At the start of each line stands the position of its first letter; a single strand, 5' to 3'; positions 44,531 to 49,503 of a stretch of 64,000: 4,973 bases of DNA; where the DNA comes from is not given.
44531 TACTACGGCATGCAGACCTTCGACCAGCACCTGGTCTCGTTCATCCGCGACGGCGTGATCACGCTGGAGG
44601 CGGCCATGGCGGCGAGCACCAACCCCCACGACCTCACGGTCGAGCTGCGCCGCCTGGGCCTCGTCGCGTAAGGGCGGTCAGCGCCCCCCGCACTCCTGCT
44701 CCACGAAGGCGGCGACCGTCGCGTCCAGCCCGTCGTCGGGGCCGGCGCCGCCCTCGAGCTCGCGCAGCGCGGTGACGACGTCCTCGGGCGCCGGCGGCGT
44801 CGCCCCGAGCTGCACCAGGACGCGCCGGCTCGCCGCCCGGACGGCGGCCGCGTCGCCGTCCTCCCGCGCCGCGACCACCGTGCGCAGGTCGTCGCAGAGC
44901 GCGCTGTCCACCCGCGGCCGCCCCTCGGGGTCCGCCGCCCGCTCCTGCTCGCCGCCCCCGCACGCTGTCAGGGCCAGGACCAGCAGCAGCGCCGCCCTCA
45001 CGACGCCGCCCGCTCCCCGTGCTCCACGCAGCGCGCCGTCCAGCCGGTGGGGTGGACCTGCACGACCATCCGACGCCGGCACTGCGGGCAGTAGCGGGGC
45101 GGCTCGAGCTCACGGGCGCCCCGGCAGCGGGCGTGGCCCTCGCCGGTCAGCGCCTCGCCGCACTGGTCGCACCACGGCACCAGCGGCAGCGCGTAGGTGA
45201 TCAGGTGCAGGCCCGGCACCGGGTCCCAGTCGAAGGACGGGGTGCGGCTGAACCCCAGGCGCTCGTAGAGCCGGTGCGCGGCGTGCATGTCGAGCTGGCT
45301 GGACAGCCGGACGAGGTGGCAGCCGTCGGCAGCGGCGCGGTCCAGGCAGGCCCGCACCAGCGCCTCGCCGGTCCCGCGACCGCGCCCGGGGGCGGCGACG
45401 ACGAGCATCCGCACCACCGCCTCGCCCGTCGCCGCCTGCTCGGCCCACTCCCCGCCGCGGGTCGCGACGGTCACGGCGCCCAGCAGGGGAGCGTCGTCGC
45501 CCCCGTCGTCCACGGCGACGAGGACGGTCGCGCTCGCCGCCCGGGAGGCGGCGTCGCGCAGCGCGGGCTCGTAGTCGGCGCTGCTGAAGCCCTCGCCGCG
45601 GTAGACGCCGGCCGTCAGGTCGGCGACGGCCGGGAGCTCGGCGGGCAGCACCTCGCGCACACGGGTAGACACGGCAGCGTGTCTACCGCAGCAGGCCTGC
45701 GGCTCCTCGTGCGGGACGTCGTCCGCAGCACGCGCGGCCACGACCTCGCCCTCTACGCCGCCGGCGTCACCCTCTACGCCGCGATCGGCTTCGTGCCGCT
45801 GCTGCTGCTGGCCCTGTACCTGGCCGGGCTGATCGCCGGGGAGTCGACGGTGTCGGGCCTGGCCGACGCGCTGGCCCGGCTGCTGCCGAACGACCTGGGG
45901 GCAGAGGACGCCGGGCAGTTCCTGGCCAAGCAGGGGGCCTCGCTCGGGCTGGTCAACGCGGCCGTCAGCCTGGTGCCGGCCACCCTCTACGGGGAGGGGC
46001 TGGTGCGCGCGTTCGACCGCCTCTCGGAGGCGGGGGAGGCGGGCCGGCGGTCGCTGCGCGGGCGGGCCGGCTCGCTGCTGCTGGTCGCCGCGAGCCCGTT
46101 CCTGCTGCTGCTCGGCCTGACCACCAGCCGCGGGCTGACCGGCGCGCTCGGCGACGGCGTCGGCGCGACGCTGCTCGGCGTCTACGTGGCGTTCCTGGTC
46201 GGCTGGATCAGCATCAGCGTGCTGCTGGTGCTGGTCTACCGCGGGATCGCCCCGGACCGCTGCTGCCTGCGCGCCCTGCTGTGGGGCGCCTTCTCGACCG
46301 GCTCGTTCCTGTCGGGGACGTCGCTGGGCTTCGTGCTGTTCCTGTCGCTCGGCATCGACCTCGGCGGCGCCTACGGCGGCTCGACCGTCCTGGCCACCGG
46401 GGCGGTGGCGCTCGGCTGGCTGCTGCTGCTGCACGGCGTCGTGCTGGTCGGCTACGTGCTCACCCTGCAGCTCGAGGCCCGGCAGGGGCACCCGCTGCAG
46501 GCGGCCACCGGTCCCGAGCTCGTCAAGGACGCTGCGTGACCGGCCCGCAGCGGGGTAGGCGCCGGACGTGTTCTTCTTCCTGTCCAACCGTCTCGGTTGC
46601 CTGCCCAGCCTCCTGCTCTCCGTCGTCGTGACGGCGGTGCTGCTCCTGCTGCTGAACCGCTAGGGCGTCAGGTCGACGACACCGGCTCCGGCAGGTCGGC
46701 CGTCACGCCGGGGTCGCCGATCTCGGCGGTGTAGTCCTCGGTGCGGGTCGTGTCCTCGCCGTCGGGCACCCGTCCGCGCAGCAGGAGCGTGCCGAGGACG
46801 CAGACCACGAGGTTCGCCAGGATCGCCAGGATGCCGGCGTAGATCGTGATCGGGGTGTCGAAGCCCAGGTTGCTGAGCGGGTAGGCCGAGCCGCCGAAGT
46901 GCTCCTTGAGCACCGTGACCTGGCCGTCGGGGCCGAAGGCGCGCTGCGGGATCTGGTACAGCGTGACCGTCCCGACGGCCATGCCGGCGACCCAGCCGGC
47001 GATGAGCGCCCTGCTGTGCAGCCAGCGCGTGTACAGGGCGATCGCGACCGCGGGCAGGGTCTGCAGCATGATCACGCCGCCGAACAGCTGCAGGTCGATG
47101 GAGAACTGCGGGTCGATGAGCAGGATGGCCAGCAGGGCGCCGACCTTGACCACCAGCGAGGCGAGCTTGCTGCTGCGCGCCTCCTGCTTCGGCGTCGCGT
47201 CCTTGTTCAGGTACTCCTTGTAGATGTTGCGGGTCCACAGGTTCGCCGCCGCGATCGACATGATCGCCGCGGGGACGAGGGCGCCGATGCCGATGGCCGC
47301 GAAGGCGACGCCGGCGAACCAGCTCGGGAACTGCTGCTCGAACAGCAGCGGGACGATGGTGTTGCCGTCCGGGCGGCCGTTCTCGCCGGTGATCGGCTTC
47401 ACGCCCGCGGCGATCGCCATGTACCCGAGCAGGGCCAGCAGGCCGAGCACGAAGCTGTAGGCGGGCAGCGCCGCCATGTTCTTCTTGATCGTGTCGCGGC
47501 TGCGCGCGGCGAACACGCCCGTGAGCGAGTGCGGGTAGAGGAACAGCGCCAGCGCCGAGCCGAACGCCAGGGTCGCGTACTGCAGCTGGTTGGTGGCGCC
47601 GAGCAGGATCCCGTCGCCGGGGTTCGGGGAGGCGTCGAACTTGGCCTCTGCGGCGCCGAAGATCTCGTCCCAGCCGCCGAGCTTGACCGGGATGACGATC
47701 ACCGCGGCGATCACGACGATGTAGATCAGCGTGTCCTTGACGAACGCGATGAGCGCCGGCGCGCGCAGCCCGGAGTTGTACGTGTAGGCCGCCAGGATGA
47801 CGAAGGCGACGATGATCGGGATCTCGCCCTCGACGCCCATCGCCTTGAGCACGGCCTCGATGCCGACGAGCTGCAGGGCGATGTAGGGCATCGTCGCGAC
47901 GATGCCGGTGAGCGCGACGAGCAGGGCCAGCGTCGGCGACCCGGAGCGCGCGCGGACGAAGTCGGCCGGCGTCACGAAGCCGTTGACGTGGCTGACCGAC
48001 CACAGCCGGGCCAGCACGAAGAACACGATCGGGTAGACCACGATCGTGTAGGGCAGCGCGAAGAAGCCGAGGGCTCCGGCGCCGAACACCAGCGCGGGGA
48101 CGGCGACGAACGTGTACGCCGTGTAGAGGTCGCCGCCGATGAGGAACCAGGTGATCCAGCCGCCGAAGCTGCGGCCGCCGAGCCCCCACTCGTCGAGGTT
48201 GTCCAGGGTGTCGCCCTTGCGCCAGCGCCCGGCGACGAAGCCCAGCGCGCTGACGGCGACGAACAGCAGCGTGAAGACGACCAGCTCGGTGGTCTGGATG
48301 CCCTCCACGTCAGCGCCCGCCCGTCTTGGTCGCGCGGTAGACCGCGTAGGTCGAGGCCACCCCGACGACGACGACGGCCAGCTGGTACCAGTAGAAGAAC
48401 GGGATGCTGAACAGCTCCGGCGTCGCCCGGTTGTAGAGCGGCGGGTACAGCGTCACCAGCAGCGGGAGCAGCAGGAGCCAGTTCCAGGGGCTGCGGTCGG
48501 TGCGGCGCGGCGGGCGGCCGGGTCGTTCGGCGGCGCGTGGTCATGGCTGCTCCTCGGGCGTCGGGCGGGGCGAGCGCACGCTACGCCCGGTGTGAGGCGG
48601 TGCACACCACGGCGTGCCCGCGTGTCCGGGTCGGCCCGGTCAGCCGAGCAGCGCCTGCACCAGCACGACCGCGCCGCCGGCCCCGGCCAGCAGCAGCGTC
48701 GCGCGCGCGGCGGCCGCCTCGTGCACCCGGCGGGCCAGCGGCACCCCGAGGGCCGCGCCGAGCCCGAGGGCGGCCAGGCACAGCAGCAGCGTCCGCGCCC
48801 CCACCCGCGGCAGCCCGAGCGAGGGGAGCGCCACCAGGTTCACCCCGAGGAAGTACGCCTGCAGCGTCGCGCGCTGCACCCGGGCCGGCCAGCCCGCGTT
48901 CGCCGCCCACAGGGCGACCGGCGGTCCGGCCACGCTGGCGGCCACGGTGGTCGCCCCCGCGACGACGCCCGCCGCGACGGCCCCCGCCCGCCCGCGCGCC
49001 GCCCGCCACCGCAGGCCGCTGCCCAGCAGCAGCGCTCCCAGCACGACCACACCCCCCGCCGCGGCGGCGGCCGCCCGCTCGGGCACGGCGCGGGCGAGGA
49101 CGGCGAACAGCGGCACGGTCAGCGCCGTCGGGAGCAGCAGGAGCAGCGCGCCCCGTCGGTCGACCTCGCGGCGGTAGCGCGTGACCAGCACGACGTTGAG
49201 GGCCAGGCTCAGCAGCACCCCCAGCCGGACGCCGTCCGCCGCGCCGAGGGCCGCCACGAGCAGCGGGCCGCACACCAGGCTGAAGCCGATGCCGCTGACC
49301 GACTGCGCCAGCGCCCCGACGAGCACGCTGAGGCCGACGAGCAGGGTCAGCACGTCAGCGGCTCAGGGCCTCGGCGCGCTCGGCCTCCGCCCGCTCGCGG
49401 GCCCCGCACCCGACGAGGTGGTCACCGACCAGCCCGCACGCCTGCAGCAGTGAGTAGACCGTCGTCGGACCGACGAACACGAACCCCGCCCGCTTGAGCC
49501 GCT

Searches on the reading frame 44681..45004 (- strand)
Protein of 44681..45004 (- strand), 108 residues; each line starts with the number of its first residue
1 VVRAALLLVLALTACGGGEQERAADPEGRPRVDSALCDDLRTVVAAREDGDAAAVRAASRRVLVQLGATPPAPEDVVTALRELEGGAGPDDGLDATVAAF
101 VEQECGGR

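Call 81: search_protein_families(library=pfam, max_evalue=1, proteins=[window:44681-45004:-])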
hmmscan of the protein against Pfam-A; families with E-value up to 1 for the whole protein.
seq(108 aa): 0 families

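Call 82: search_protein_families(library=ncbifam, max_evalue=1, proteins=[window:44681-45004:-])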
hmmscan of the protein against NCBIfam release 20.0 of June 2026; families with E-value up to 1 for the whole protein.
seq(108 aa): 4 families
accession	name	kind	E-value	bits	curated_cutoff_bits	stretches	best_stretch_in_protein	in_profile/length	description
NF053532.1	lipo_SCO4651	subfamily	0.011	15.4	65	1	3-56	7-61/277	SCO4651 family lipoprotein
NF058595.1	invert_tail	domain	0.083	13.2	37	1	4-30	61-87/113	lipo-invert putative C-terminal anchoring domain-containing protein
NF045774.1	cytochro_C551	exception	0.18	11.8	118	1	5-26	9-30/110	cytochrome c551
NF047847.2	SS_mature_LptM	equivalog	0.45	10.6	27.7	1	4-16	9-21/31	LPS translocon maturation chaperone LptM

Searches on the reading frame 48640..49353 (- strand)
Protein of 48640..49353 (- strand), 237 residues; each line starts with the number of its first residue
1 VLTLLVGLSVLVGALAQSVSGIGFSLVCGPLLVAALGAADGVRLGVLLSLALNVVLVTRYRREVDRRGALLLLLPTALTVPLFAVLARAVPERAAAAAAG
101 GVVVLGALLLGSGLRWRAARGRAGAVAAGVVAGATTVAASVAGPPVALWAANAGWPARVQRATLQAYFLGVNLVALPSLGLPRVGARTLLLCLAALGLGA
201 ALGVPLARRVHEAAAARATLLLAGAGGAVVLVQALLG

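Call 8: search_protein_families(library=pfam, max_evalue=1, proteins=[window:48640-49353:-])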
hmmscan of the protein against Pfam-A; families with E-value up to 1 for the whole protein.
window:48640-49353:- (237 aa): 1 family
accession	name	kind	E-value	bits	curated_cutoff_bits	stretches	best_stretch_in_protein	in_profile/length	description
PF01925.25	TauE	-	2.9e-14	53.7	32.6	1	7-227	3-234/237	Sulfite exporter TauE/SafE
